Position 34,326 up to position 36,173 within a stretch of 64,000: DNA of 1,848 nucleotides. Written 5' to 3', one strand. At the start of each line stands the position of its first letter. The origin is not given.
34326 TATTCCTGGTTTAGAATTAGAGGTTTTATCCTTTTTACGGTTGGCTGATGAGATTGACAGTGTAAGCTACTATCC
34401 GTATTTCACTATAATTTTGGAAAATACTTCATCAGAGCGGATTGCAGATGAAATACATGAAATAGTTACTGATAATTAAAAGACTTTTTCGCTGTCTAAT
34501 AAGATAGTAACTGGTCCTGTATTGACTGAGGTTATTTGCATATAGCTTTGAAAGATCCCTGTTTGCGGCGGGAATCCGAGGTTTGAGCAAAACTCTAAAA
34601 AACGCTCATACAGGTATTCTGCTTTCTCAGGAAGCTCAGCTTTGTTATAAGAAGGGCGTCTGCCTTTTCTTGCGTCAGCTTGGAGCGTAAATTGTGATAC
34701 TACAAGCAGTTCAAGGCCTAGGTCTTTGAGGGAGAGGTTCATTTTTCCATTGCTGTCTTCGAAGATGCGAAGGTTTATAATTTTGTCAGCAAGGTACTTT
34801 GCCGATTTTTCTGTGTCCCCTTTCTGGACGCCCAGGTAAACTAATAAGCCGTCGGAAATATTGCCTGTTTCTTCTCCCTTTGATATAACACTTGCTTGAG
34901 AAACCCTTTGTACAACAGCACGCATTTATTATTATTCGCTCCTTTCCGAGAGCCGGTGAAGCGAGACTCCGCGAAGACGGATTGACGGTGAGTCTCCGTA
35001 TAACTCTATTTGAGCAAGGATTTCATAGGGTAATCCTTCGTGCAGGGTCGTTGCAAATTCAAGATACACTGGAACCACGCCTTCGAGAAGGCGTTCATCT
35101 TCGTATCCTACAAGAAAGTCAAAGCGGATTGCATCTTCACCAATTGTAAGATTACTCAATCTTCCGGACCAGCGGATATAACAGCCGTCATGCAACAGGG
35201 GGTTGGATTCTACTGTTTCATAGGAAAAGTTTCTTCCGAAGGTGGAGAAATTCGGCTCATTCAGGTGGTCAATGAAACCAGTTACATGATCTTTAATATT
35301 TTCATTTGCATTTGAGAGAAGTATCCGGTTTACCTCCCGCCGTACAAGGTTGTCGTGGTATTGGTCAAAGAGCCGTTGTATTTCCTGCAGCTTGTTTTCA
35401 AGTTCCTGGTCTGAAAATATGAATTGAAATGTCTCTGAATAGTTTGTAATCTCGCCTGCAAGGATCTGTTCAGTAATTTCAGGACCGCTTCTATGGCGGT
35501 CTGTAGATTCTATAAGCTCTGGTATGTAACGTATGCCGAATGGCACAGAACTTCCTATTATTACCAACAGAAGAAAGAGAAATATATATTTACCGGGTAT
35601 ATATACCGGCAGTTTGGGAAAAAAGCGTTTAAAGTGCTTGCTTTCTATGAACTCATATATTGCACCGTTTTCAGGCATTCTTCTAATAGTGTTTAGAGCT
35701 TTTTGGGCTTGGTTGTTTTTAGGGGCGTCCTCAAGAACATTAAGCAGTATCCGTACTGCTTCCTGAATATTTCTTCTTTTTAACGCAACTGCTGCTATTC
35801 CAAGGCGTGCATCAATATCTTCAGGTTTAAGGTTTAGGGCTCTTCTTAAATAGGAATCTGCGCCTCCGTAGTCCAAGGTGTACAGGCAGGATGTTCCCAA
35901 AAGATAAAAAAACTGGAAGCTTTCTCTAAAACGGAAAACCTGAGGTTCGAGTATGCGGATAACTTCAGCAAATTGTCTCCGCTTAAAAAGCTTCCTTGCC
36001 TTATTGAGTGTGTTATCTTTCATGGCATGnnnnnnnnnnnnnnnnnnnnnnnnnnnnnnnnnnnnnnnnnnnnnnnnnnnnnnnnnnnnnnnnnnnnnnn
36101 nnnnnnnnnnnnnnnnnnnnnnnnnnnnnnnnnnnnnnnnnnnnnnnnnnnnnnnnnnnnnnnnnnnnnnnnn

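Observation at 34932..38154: Three-gene TPR / coiled-coil / secreted cluster wedged between rpe and dtd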

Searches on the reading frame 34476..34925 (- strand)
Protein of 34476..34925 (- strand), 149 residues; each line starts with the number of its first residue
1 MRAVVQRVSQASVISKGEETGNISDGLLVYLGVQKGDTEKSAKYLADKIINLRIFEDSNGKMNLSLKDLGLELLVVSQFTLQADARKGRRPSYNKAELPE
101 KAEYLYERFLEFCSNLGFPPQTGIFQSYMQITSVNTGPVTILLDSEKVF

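Call 3: search_protein_families(library=pfam, proteins=[window:34476-34925:-], max_evalue=0.1)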
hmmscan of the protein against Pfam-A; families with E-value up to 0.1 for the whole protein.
window:34476-34925:- (149 aa): 1 family
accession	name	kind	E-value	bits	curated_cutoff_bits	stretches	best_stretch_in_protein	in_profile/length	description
PF02580.21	Tyr_Deacylase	-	4.2e-54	183.2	25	1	2-144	1-144/144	D-Tyr-tRNA(Tyr) deacylase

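Call 4: search_protein_families(library=ncbifam, proteins=[window:34476-34925:-], max_evalue=0.1)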
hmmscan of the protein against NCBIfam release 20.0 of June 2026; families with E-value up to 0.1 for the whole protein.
window:34476-34925:- (149 aa): 1 family
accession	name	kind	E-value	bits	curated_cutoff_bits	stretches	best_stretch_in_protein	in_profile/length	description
TIGR00256.1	TIGR00256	equivalog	7.1e-53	179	101.5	1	1-145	1-145/146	D-aminoacyl-tRNA deacylase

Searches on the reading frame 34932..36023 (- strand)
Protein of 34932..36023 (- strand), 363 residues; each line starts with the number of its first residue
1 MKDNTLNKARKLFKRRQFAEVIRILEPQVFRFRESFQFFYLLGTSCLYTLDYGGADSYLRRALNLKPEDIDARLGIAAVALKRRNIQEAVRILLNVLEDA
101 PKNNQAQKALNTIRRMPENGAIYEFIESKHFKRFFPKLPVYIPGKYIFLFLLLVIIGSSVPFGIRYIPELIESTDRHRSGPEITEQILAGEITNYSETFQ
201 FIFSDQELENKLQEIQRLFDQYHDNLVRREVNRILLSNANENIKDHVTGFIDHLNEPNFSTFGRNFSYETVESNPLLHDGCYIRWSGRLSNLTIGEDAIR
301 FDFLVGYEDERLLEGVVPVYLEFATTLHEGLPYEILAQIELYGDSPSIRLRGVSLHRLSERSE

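Call 3: search_protein_families(library=pfam, proteins=[window:34932-36023:-], max_evalue=0.1)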
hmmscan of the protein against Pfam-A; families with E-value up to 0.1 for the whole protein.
window:34932-36023:- (363 aa): 9 families
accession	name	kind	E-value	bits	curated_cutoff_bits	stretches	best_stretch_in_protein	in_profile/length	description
PF14559.12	TPR_19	-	8.9e-08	32.8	25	1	51-110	6-65/68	Tetratricopeptide repeat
PF14561.12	TPR_20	-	0.00067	20.4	25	1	59-110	11-64/90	Tetratricopeptide repeat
PF12895.13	ANAPC3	-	0.0016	19.1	27.2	0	6-52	27-72/82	Anaphase-promoting complex, cyclosome, subunit 3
PF07719.23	TPR_2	-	0.0016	18.9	27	0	38-69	3-34/34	Tetratricopeptide repeat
PF13428.12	TPR_14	-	0.0018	19.2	23.5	0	71-110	2-41/44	Tetratricopeptide repeat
PF23914.1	TPR_CcmH_CycH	-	0.0036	17.6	42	1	41-110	55-127/158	Cytochrome c-type biogenesis protein H TPR domain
PF13432.12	TPR_16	-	0.0062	17.4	32.7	1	40-101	1-62/65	Tetratricopeptide repeat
PF14853.12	Fis1_TPR_C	-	0.035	14.7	25.3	0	82-113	13-44/53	Fis1 C-terminal tetratricopeptide repeat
PF25058.1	ARM_TT21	-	0.06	13.7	27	0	66-113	90-137/155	Tetratricopeptide repeat protein 21 ARM repeat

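Call 4: search_protein_families(library=ncbifam, proteins=[window:34932-36023:-], max_evalue=0.1)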
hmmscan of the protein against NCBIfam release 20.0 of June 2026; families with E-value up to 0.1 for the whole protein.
window:34932-36023:- (363 aa): 8 families
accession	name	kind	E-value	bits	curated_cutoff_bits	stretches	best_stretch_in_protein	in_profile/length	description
TIGR02917.1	PEP_TPR_lipo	equivalog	1.5e-07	29.7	312.2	1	13-114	442-543/899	XrtA/PEP-CTERM system TPR-repeat protein PrsT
NF040959.1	MamA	equivalog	2.1e-06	27.3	200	1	7-106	42-141/204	magnetosome protein MamA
NF052304.1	CdsG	equivalog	6.1e-05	23.2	170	1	32-110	4-82/133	CdsG family type III secretion system protein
NF008520.0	PRK11447.1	equivalog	0.0018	16.1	858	1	49-127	364-442/1157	cellulose synthase complex outer membrane protein BcsC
TIGR00540.1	TPR_hemY_coli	hypoth_equivalog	0.012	14.3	142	1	19-83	309-372/385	heme biosynthesis-associated TPR protein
TIGR02521.1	type_IV_pilW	equivalog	0.023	14.2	154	1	51-100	150-199/234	type IV pilus biogenesis/stability protein PilW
TIGR03939.1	PGA_TPR_OMP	equivalog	0.026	12.7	366.65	1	42-115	92-165/800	poly-beta-1,6 N-acetyl-D-glucosamine export porin PgaA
NF008756.0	PRK11788.1-4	equivalog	0.038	13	474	1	56-101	200-245/389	lipopolysaccharide assembly protein LapB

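Call 13: find_homologous_proteins(query=window:34932-36023:-, max_evalue=0.001)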
Query window:34932-36023:- (363 aa): 70 proteins with E <= 0.001 among 4636 candidates.
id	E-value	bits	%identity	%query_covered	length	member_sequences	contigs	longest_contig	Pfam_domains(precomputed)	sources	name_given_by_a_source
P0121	4.6e-239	810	100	100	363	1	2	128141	PF14559.13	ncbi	ncbi:MAG: tetratricopeptide repeat protein [Spirochaetia bacterium]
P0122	3.9e-84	301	42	99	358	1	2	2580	PF14559.13,PF13428.13,PF07719.24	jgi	jgi:tetratricopeptide (TPR) repeat protein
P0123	1.7e-82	295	41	99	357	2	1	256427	PF00515.35,PF13432.13,PF13428.13,PF07719.24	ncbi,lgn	-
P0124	1.7e-82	295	43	99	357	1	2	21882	PF13432.13,PF07719.24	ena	-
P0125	4.0e-82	294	40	99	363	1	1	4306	PF14559.13,PF13432.13,PF07719.24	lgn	-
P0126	1.4e-81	292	41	99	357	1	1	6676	PF13432.13,PF07719.24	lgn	-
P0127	4.4e-81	291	41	99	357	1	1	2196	PF13432.13,PF07719.24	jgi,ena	-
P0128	9.4e-81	290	42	93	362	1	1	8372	PF14559.13,PF13428.13,PF07719.24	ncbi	ncbi:tetratricopeptide repeat protein [Salinispira pacifica]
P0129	1.0e-80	290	40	98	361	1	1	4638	PF14559.13,PF07719.24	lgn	-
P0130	1.1e-80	290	42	99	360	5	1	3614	PF13428.13,PF07719.24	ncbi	-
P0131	8.4e-80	287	41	92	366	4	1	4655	PF14559.13,PF13428.13,PF07719.24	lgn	-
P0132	7.0e-79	284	39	99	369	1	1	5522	PF14559.13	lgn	-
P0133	1.2e-78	283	40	100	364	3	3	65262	PF14559.13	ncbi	ncbi:MAG: tetratricopeptide repeat protein [Spirochaetaceae bacterium]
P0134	1.3e-78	283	40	99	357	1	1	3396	PF00515.35,PF13432.13,PF13428.13,PF07719.24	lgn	-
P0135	2.3e-78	282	39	99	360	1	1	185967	-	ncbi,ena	-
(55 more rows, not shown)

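Call 23: predict_structure(alignment_id=A2)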
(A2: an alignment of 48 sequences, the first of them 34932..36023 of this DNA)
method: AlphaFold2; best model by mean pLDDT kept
length: 363 residues; sequences in the alignment: 48
mean_pLDDT: 93.5   pTM: 0.57
mean pLDDT of the five models: 93.5, 93.2, 93.2, 93.0, 92.8
residues with pLDDT >= 90: 309; 70-90: 38; 50-70: 14; < 50: 2
segments of 3 or more residues with pLDDT < 50: none
pLDDT, mean of each block of 10 residues (from residue 1): 88 97 97 97 98 98 98 98 97 98 98 93 94 95 92 92 65 64 82 96 97 96 97 98 96 97 96 98 98 97 92 95 96 98 94 95 59
secondary structure, 60 per line:
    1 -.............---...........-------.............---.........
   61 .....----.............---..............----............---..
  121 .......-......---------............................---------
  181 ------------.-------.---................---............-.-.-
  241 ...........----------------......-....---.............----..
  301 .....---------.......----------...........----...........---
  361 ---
elements in order: H2-14 H18-28 H36-48 H52-65 H70-82 H86-99 H104-115 H119-127 H129-134 H144-171 H205-220 H224-235 H241-251 H268-273 H275-278 E282-294 E299-305 E315-321 E332-342 E347-357

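Call 26: fold_search(model_id=the predicted structure, library=pdb)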
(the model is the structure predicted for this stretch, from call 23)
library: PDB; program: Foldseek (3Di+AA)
matches with E <= 10: 1693; with E <= 0.001: 44
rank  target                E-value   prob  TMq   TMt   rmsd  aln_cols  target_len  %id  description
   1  1na0_A                2.1e-05  1.00  0.31  0.88   1.8       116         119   22  Design of Stable alpha-Helical Arrays from an Idealized TPR Motif (released 2003-06-03)
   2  5hrz                  5.0e-05  1.00  0.30  0.86   1.8       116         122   18  Computationally Designed Trimer 1na0C3_3 (released 2017-04-12)
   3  6v8e_A                6.5e-05  1.00  0.30  0.87   1.8       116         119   22  Computationally designed C3-symmetric homotrimer from TPR repeat protein (released 2020-08-12)
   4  6vfh_A                6.5e-05  1.00  0.29  0.82   2.6       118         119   24  De novo designed tetrahedral nanoparticle T33_dn10 (released 2020-08-12)
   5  7obi_B                7.6e-05  1.00  0.30  0.76   4.4       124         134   22  Consensus tetratricopeptide repeat protein type RV4 (released 2022-02-23)
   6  6vfk_A                8.0e-05  1.00  0.30  0.88   1.8       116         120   22  De novo designed tetrahedral nanoparticle T33_dn10 displaying 4 copies of BG505-SOSIP trimer on the surface (released 2020-07-22)
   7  6v8e_D                9.3e-05  1.00  0.30  0.86   1.7       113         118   22  Computationally designed C3-symmetric homotrimer from TPR repeat protein (released 2020-08-12)
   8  6v8e_B                1.0e-04  1.00  0.30  0.87   1.8       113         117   22  Computationally designed C3-symmetric homotrimer from TPR repeat protein (released 2020-08-12)
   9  7obi_A                1.2e-04  1.00  0.30  0.76   5.0       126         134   21  Consensus tetratricopeptide repeat protein type RV4 (released 2022-02-23)
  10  8cqp_C                1.4e-04  1.00  0.29  0.74   5.5       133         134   20  Crystal structure of an 8-repeat consensus TPR superhelix with Calcium (low concentration) (released 2024-03-27)
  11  6vfj_B                1.6e-04  1.00  0.30  0.87   1.9       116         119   21  De novo designed icosahedral nanoparticle I53_dn5 (released 2020-08-12)
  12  8chy                  2.1e-04  1.00  0.29  0.39   5.5       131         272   21  Crystal structure of an 8-repeat consensus TPR superhelix with Zinc. (released 2024-02-21)
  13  9gzg_A                2.7e-04  1.00  0.27  0.60   7.2       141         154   18  Crystal structure of CTPR4E4 mutant (released 2025-10-15)
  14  6tka_AAA              3.0e-04  1.00  0.29  0.16  12.7       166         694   17  Crystal structure of human O-GlcNAc transferase bound to substrate 7 and a peptide from HCF-1 pro-repeat 2 (11-26) (released 2020-03-04)
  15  5nps_A                3.3e-04  1.00  0.29  0.16  12.6       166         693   17  The human O-GlcNAc transferase in complex with a bisubstrate inhibitor (released 2018-05-16)
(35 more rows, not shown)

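Call 57: search_protein_families(library=pfam, alignment_id=A2, max_evalue=1)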
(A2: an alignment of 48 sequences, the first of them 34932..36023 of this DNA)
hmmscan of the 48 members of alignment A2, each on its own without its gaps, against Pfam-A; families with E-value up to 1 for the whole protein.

A. member 1, window:34932-36023:- (363 aa): 10 families
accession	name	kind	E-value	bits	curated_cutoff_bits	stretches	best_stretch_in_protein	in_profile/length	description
PF14559.12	TPR_19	-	8.9e-08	32.8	25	1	51-110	6-65/68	Tetratricopeptide repeat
PF14561.12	TPR_20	-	0.00067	20.4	25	1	59-110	11-64/90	Tetratricopeptide repeat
PF12895.13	ANAPC3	-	0.0016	19.1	27.2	1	6-52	27-72/82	Anaphase-promoting complex, cyclosome, subunit 3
PF07719.23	TPR_2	-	0.0016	18.9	27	1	38-69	3-34/34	Tetratricopeptide repeat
PF13428.12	TPR_14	-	0.0018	19.2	23.5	0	71-110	2-41/44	Tetratricopeptide repeat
PF23914.1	TPR_CcmH_CycH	-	0.0036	17.6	42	1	41-110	55-127/158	Cytochrome c-type biogenesis protein H TPR domain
PF13432.12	TPR_16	-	0.0062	17.4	32.7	1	40-101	1-62/65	Tetratricopeptide repeat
PF14853.12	Fis1_TPR_C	-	0.035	14.7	25.3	0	82-113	13-44/53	Fis1 C-terminal tetratricopeptide repeat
PF25058.1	ARM_TT21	-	0.06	13.7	27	1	66-113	90-137/155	Tetratricopeptide repeat protein 21 ARM repeat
PF06837.17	Fijivirus_P9-2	-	0.13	12.4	27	1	191-233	3-45/178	Fijivirus P9-2 protein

B. families by the number of members that match (of 48 scanned): 59 families (the first 25 are shown)
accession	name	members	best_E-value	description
PF07719.23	TPR_2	48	1.4e-10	Tetratricopeptide repeat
PF14559.12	TPR_19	47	3.6e-09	Tetratricopeptide repeat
PF13432.12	TPR_16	46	7.9e-11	Tetratricopeptide repeat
PF13428.12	TPR_14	46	2.1e-08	Tetratricopeptide repeat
PF00515.34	TPR_1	42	2.2e-09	Tetratricopeptide repeat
PF12895.13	ANAPC3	38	6.3e-05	Anaphase-promoting complex, cyclosome, subunit 3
PF23914.1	TPR_CcmH_CycH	35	0.00057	Cytochrome c-type biogenesis protein H TPR domain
PF13181.12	TPR_8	32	6.7e-07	Tetratricopeptide repeat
PF13431.12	TPR_17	32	4.7e-05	Tetratricopeptide repeat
PF13424.12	TPR_12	29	2.3e-05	Tetratricopeptide repeat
PF13176.12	TPR_7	28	9.9e-06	Tetratricopeptide repeat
PF13414.12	TPR_11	22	2.4e-05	TPR repeat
PF14561.12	TPR_20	19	0.00067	Tetratricopeptide repeat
PF14853.12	Fis1_TPR_C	13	1.1e-06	Fis1 C-terminal tetratricopeptide repeat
PF13374.12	TPR_10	13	0.00031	Tetratricopeptide repeat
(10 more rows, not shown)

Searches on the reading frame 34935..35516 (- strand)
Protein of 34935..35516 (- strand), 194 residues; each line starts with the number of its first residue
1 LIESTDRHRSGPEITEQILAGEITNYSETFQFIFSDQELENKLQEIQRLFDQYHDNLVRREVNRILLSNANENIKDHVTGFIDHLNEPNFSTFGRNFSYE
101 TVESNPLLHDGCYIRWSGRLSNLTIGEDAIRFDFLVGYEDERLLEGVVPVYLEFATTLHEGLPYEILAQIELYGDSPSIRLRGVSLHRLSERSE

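Call 56: search_solved_structures(query=window:34935-35516:-, max_evalue=10)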
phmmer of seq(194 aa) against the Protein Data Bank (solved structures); distinct sequences matched with E-value up to 10: 3.
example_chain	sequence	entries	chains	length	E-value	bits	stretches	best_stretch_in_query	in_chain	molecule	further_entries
8uhb_C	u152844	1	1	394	0.43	13.7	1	27-94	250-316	Guanine nucleotide-binding protein G(s) subunit alpha isoforms short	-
6p9x_A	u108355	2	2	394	0.56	13.4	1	27-94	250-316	Guanine nucleotide-binding protein G(s) subunit alpha isoforms short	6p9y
8gd9_A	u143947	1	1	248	0.93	12.6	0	26-95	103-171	Guanine nucleotide-binding protein G(s) subunit alpha isoforms short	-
